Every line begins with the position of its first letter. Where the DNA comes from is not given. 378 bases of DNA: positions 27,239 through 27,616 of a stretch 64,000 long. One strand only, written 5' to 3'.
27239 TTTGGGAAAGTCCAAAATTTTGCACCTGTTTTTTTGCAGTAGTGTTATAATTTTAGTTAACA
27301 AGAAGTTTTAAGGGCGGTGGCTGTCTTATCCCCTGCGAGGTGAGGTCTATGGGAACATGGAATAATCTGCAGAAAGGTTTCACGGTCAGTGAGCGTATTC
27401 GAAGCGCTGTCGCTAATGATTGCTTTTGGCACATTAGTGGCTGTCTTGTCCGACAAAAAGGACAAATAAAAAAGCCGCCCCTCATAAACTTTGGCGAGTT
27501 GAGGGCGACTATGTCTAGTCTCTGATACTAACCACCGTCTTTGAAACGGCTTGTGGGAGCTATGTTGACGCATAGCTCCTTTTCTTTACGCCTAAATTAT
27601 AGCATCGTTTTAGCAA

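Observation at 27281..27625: Convergent, 3'-overlapping RNA pair downstream of pox with the architecture of a type I toxin-antitoxin locus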

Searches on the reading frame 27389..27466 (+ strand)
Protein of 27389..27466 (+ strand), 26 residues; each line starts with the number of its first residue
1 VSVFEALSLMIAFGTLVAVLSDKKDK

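Call 4: search_protein_families(library=pfam, proteins=[window:27389-27466:+], max_evalue=10)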
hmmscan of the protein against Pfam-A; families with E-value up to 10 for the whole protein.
seq(26 aa): 1 family
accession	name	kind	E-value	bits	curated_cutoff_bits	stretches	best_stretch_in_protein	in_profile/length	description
PF16935.10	Hol_Tox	-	1.1e-08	35.2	23.3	1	1-20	1-20/34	Putative Holin-like Toxin (Hol-Tox)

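Call 5: search_protein_families(library=ncbifam, proteins=[window:27389-27466:+], max_evalue=10)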
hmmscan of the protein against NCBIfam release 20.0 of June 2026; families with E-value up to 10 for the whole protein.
seq(26 aa): 1 family
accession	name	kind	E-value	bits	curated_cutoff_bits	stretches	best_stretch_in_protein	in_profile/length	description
NF052249.1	ComI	equivalog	0.00023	20.9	55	1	1-19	1-20/30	competence inhibitor ComI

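Call 16: search_dna_similar(query=window:27389-27466:+, collection=plasmids, mode=protein, max_rows=40, max_evalue=1, rows=spread)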
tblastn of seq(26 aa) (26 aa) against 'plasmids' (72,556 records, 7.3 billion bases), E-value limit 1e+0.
Records with a match: 273; places in all: 294; records where one place covers at least 80% of the query: 268.
Best place of each record, by identity: 80-90% 4; 60-80% 171; <60% 98.
By first word of the organism name: Listeria 97; Lactiplantibacillus 70; Enterococcus 41; Lacticaseibacillus 19; Levilactobacillus 17; Pediococcus 14; Lactococcus 10; Lactobacillus 2; Paenibacillus 2; Shouchella 1.
By predicted mobility (MOB-suite, as given by PLSDB): mobilizable 193; conjugative 40; non-mobilizable 40.
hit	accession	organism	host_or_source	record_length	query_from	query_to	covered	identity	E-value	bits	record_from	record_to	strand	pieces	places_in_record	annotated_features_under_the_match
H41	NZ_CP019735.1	Levilactobacillus brevis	cell culture,wheat beer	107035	1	26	100%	88.5%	3e-6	47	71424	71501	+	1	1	none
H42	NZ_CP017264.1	Lacticaseibacillus paracasei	cell culture,cheese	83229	1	24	92%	76.0%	2e-2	35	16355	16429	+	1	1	none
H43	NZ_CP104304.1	Lacticaseibacillus paracasei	Homo sapiens,mixed culture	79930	1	26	100%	69.2%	1e-2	37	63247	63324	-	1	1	hypothetical protein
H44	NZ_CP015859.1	Lactiplantibacillus plantarum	Bos taurus,raw cow milk,raw cow milk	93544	1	26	100%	65.5%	3e-1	32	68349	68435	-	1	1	putative holin-like toxin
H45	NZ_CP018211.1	Lactiplantibacillus plantarum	cell culture,kimchi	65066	1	26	100%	65.5%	3e-1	32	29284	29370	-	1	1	putative holin-like toxin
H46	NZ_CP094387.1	Lactiplantibacillus plantarum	Food sample,Motal cheese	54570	1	26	100%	65.5%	3e-1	32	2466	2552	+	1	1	putative holin-like toxin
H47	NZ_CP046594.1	Lactiplantibacillus plantarum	Scophthalmus maximus,cell culture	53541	1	26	100%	65.5%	3e-1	32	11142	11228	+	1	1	putative holin-like toxin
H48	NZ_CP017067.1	Lactiplantibacillus plantarum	Homo sapiens,cell culture,Commercial ...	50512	1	26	100%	65.5%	3e-1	32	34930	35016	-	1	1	putative holin-like toxin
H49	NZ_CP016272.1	Lactiplantibacillus plantarum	-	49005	1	26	100%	65.5%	3e-1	32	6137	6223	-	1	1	putative holin-like toxin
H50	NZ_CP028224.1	Lactiplantibacillus plantarum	cell culture,kimchi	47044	1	26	100%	65.5%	3e-1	32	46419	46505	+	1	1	putative holin-like toxin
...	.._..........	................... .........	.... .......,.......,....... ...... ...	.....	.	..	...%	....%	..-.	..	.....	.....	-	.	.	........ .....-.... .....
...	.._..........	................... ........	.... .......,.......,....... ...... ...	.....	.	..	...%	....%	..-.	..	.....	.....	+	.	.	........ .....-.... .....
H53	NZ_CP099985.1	Lactiplantibacillus plantarum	pickle,bacterial culture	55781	1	26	100%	65.5%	3e-1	32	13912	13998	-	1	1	putative holin-like toxin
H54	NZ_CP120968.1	Lactiplantibacillus plantarum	whole organism,Infant feces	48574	1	26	100%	65.5%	3e-1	32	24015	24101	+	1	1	putative holin-like toxin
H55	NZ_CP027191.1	Lactobacillus sp. CBA3605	kimchi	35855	1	26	100%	65.5%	3e-1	32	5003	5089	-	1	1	putative holin-like toxin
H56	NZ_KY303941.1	Enterococcus faecalis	fecal material of a Blue whale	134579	1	26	100%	65.4%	4e-2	35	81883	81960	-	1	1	putative holin-like toxin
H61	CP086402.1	Lactococcus petauri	cell culture,faecal sample of a Golden ...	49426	1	26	100%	61.5%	4e-3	38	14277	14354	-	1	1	none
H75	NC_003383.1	Listeria innocua Clip11262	-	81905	1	26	100%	57.7%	8e-1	31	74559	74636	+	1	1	putative holin-like toxin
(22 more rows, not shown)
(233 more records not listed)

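Call 19: get_annotated_region(hit=H41, flank=1500)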
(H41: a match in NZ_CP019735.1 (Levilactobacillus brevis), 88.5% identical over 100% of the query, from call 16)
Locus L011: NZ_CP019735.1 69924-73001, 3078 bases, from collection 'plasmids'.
description: Levilactobacillus brevis strain TMW 1.2108 plasmid pl12108-1, complete sequence
organism: Levilactobacillus brevis (NCBI taxid 1580)
taxonomy: Bacteria; Bacillota; Bacilli; Lactobacillales; Lactobacillaceae; Levilactobacillus; Levilactobacillus brevis
host: -; source: cell culture,wheat beer; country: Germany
typing (MOB-suite, as given by PLSDB): conjugative; replicon rep_cluster_172; relaxase MOBP,MOBQ; mating-pair formation MPF_T
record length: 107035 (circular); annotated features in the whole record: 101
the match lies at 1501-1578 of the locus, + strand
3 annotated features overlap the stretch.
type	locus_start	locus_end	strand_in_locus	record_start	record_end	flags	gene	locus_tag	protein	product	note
CDS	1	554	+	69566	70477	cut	-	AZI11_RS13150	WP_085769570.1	metal ABC transporter solute-binding protein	-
CDS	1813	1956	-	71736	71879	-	-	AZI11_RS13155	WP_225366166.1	hypothetical protein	-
CDS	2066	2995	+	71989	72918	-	-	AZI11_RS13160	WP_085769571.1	IS30 family transposase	-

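Call 21: get_annotated_region(hit=H43, flank=1000)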
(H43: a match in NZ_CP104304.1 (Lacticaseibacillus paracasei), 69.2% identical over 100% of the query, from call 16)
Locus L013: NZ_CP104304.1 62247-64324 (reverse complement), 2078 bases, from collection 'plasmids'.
description: Lacticaseibacillus paracasei strain VHProbi O44 plasmid pAO44, complete sequence
organism: Lacticaseibacillus paracasei (NCBI taxid 1597)
taxonomy: Bacteria; Bacillota; Bacilli; Lactobacillales; Lactobacillaceae; Lacticaseibacillus; Lacticaseibacillus paracasei
host: -; source: Homo sapiens,mixed culture; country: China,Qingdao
typing (MOB-suite, as given by PLSDB): conjugative; relaxase MOBP; mating-pair formation MPF_T
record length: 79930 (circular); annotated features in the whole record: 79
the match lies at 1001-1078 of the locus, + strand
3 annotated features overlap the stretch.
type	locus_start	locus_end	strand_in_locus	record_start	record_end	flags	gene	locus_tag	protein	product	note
CDS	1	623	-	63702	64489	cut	-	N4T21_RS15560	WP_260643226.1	IS5 family transposase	-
CDS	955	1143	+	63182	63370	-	-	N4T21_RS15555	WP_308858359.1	hypothetical protein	-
CDS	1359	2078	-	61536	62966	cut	-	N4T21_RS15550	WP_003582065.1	ISLre2 family transposase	-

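Call 22: get_annotated_region(hit=H56, flank=1000)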
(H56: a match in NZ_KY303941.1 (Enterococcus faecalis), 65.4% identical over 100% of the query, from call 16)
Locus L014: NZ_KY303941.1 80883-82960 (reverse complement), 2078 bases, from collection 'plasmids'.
description: Enterococcus faecalis strain 3 plasmid pGTC3, complete sequence
organism: Enterococcus faecalis (NCBI taxid 1351)
taxonomy: Bacteria; Bacillota; Bacilli; Lactobacillales; Enterococcaceae; Enterococcus; Enterococcus faecalis
host: -; source: fecal material of a Blue whale; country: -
typing (MOB-suite, as given by PLSDB): conjugative; replicon rep_cluster_181; relaxase MOBP,MOBP; mating-pair formation MPF_T
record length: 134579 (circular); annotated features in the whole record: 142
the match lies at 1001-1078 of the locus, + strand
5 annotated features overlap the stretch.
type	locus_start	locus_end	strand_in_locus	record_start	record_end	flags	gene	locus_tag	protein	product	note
CDS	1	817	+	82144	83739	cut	-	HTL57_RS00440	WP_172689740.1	DUF3991 domain-containing protein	-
CDS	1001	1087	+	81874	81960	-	-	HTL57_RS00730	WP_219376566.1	putative holin-like toxin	-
CDS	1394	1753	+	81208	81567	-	-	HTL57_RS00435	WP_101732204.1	type II toxin-antitoxin system RelE/ParE family toxin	-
CDS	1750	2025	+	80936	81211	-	-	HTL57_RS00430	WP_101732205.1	helix-turn-helix transcriptional regulator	-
CDS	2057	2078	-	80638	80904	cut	-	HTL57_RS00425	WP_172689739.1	hypothetical protein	-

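Call 23: get_annotated_region(hit=H75, flank=1000)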
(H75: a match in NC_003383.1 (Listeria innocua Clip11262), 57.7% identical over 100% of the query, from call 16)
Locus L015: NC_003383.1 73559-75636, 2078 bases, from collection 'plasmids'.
description: Listeria innocua Clip11262 plasmid pLI100, complete sequence
organism: Listeria innocua Clip11262 (NCBI taxid 272626)
taxonomy: Bacteria; Bacillota; Bacilli; Bacillales; Listeriaceae; Listeria; Listeria innocua; Listeria innocua Clip11262
host: -; source: -; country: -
typing (MOB-suite, as given by PLSDB): mobilizable; replicon rep_cluster_2446; relaxase MOBP
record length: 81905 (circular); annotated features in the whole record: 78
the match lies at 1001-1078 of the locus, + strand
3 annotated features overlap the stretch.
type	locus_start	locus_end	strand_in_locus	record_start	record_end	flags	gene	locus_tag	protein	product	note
CDS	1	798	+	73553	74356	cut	-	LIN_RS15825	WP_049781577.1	IS3 family transposase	-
CDS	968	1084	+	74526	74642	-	-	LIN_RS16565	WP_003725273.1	putative holin-like toxin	-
CDS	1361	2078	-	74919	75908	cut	-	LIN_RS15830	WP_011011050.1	hypothetical protein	-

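Call 24: get_annotated_region(hit=H44, flank=1000)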
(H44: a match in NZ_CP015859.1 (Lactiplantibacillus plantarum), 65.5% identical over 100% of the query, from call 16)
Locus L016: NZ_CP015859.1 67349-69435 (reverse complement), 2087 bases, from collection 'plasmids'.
description: Lactiplantibacillus plantarum strain LZ227 plasmid LZ227p4, complete sequence
organism: Lactiplantibacillus plantarum (NCBI taxid 1590)
taxonomy: Bacteria; Bacillota; Bacilli; Lactobacillales; Lactobacillaceae; Lactiplantibacillus; Lactiplantibacillus plantarum
host: -; source: Bos taurus,raw cow milk,raw cow milk; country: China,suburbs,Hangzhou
typing (MOB-suite, as given by PLSDB): mobilizable; replicon rep_cluster_1229; relaxase MOBQ
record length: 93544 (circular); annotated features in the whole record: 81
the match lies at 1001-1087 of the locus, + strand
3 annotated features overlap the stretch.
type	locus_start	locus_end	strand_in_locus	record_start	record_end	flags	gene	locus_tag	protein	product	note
CDS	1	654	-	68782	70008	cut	-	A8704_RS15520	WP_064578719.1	IS110 family transposase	-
CDS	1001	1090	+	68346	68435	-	-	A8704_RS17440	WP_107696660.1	putative holin-like toxin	-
CDS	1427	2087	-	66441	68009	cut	-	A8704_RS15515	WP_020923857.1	ClC family H(+)/Cl(-) exchange transporter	GO:0006821 - chloride transport [Evidence IEA]; GO:0055085 - transmembrane transport [Evidence IEA]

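Call 25: get_annotated_region(hit=H61, flank=1000)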
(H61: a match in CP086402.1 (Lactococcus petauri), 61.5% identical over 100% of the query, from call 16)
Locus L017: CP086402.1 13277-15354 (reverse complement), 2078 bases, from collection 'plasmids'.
description: Lactococcus petauri strain LG4 plasmid p1, complete sequence
organism: Lactococcus petauri (NCBI taxid 1940789)
taxonomy: Bacteria; Bacillota; Bacilli; Lactobacillales; Streptococcaceae; Lactococcus; Lactococcus petauri
host: -; source: cell culture,faecal sample of a Golden lion tamarin; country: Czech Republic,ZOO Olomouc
typing (MOB-suite, as given by PLSDB): non-mobilizable; replicon rep_cluster_571
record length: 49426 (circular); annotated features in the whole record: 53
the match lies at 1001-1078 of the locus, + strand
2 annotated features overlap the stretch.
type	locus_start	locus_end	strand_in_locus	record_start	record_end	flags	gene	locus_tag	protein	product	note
CDS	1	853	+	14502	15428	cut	-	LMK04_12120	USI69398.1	Fic family protein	-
CDS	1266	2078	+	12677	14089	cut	-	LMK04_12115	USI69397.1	SEC-C domain-containing protein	-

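Call 37: search_dna_similar(query=window:27389-27466:+, collection=phages, mode=protein, max_rows=30, max_evalue=1)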
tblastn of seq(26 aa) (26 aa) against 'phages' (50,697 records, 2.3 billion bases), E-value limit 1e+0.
Records with a match: 19; places in all: 19; records where one place covers at least 80% of the query: 17.
Best place of each record, by identity: 60-80% 8; <60% 11.
By first word of the organism name: Listeria 8; Brevibacillus 6; Streptococcus 3; Enterococcus 2.
By host as written in the record: Listeria monocytogenes 8; Brevibacillus laterosporus 6; Enterococcus faecalis 1; - 1; Streptococcus acidominimus ATCC_51725 1; Streptococcus pyogenes ERR111864 1; Streptococcus pyogenes MGAS10394 1.
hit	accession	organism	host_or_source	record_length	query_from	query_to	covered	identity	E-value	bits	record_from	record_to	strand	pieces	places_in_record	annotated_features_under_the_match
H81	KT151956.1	Brevibacillus phage Osiris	Brevibacillus laterosporus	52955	1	24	92%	73.1%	1e-1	32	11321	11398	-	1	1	hypothetical protein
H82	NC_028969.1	Brevibacillus phage Osiris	Brevibacillus laterosporus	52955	1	24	92%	73.1%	1e-1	32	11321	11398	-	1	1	hypothetical protein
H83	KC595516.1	Brevibacillus phage Emery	Brevibacillus laterosporus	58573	1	26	100%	63.0%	7e-2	33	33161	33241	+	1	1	hypothetical protein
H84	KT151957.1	Brevibacillus phage SecTim467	Brevibacillus laterosporus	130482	1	26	100%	63.0%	7e-2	33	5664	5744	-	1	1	hypothetical protein (x2)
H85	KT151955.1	Brevibacillus phage Jenst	Brevibacillus laterosporus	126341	1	26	100%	63.0%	7e-2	33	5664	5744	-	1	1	hypothetical protein (x2)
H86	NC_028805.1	Brevibacillus phage Jenst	Brevibacillus laterosporus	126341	1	26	100%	63.0%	7e-2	33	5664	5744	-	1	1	hypothetical protein (x2)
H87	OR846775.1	Listeria phage LM 4-11-1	Listeria monocytogenes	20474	1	26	100%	57.7%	3e-2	34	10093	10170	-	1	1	record has no annotation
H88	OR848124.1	Listeria phage LM 4-14-1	Listeria monocytogenes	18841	1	26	100%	57.7%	3e-2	34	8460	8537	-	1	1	record has no annotation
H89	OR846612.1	Enterococcus phage Efs 1-1-1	Enterococcus faecalis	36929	1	26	100%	57.7%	9e-2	33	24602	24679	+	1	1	record has no annotation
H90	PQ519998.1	Enterococcus phage IME_EF3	-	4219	1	26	100%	57.7%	9e-2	33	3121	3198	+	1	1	record has no annotation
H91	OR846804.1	Listeria phage LM 4-11-1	Listeria monocytogenes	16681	1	26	100%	57.7%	3e-1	31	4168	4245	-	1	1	record has no annotation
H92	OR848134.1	Listeria phage LM 4-14-1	Listeria monocytogenes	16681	1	26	100%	57.7%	3e-1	31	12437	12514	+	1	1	record has no annotation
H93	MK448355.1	Streptococcus satellite phage Javan2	Streptococcus acidominimus ATCC_51725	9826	1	26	100%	53.8%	6e-2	33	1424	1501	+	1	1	none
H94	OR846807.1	Listeria phage LM 4-11-1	Listeria monocytogenes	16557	1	26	100%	51.9%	9e-1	30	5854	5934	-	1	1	record has no annotation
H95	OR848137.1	Listeria phage LM 4-14-1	Listeria monocytogenes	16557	1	26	100%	51.9%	9e-1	30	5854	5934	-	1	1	record has no annotation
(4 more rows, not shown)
